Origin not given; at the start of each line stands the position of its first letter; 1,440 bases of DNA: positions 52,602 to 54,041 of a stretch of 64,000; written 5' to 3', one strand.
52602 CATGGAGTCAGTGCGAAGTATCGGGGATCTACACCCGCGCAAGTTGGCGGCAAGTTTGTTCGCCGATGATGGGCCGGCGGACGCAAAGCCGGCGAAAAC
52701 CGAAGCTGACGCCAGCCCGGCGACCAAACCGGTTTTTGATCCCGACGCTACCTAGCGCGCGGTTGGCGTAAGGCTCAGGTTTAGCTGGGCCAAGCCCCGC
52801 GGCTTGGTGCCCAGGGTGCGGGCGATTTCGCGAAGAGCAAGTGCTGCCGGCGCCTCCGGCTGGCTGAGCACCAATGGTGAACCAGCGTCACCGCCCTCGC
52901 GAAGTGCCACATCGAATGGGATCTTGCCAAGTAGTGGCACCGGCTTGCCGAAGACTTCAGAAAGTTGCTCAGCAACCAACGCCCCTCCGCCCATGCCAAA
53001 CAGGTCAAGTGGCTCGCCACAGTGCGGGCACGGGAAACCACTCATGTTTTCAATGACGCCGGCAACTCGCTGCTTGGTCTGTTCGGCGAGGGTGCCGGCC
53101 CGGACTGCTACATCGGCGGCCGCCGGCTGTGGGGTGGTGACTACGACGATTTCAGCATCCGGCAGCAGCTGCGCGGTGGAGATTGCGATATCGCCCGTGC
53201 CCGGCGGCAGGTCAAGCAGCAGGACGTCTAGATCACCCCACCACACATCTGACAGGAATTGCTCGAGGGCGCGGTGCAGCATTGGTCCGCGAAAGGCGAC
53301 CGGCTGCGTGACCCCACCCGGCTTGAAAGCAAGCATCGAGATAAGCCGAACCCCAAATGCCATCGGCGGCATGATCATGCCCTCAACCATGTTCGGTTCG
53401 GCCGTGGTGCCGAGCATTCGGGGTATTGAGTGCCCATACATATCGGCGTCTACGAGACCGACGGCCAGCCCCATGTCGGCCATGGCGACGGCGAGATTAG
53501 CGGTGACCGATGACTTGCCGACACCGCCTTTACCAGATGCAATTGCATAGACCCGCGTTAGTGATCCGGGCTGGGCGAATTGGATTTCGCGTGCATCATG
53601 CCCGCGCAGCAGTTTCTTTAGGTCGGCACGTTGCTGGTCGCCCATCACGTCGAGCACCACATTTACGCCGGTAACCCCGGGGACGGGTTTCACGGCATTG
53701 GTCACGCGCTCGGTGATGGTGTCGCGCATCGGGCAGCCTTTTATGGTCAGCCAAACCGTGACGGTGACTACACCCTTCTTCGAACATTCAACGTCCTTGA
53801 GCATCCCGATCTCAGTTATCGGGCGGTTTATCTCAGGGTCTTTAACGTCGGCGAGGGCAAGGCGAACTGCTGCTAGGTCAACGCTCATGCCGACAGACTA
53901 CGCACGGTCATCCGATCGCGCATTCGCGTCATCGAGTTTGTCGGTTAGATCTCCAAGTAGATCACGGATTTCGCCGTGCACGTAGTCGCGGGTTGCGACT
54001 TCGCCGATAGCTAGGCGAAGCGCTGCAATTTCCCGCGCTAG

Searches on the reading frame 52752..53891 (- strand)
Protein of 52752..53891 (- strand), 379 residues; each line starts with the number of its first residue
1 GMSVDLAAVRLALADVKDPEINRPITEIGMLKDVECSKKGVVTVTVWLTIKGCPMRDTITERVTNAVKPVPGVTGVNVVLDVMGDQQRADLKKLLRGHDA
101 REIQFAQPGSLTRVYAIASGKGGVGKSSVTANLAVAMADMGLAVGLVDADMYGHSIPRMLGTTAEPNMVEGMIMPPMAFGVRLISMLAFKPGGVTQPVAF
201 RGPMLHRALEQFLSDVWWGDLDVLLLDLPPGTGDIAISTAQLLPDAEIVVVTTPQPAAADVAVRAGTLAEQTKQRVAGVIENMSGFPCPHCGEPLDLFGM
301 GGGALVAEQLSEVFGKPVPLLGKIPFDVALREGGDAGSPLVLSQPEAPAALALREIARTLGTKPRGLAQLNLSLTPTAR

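Call 28: find_encoding_contigs(protein=window:52752-53891:-, flank=10000, max_places=1)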
Protein window:52752-53891:- (379 aa): no gene with exactly this product is on record in the collection.

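Call 31: find_encoding_contigs(protein=window:52755-53888:-, flank=10000, max_places=1)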
Protein window:52755-53888:- (378 aa): 22 contigs read that carry it; 1 place shown.
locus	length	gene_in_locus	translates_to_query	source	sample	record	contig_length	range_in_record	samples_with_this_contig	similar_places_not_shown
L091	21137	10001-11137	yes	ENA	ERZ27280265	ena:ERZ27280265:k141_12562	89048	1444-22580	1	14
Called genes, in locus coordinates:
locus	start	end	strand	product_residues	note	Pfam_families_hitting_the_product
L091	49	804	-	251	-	PF00561:Abhydrolase_1, PF12146:Hydrolase_4, PF12697:Abhydrolase_6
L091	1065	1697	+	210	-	PF00440:TetR_N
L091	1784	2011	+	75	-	PF11305:DUF3107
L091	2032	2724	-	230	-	PF13794:Ferritin_fold-like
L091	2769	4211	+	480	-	PF00270:DEAD, PF00271:Helicase_C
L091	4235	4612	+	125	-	PF13581:HATPase_c_2 (weak)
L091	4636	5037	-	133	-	PF00293:NUDIX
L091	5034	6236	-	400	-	PF02771:Acyl-CoA_dh_N, PF02770:Acyl-CoA_dh_M, PF00441:Acyl-CoA_dh_1, PF08028:Acyl-CoA_dh_2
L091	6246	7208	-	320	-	PF03328:HpcH_HpaI, PF15617:C-C_Bond_Lyase (weak), PF22484:DUF6986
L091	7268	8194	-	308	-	PF00892:EamA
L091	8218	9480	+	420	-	PF05239:PRC (faint), PF26205:SH3_actinomycetes, PF14841:FliG_M (faint), PF03448:MgtE_N, PF00571:CBS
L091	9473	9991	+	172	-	PF06210:DUF1003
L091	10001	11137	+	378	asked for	PF01883:FeS_assembly_P, PF01656:CbiA, PF10609:ParA, PF13614:AAA_31 (weak)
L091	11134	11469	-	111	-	PF02416:TatA_B_E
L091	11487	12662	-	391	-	PF00089:Trypsin, PF13365:Trypsin_2, PF13180:PDZ_2, PF17820:PDZ_6 (weak)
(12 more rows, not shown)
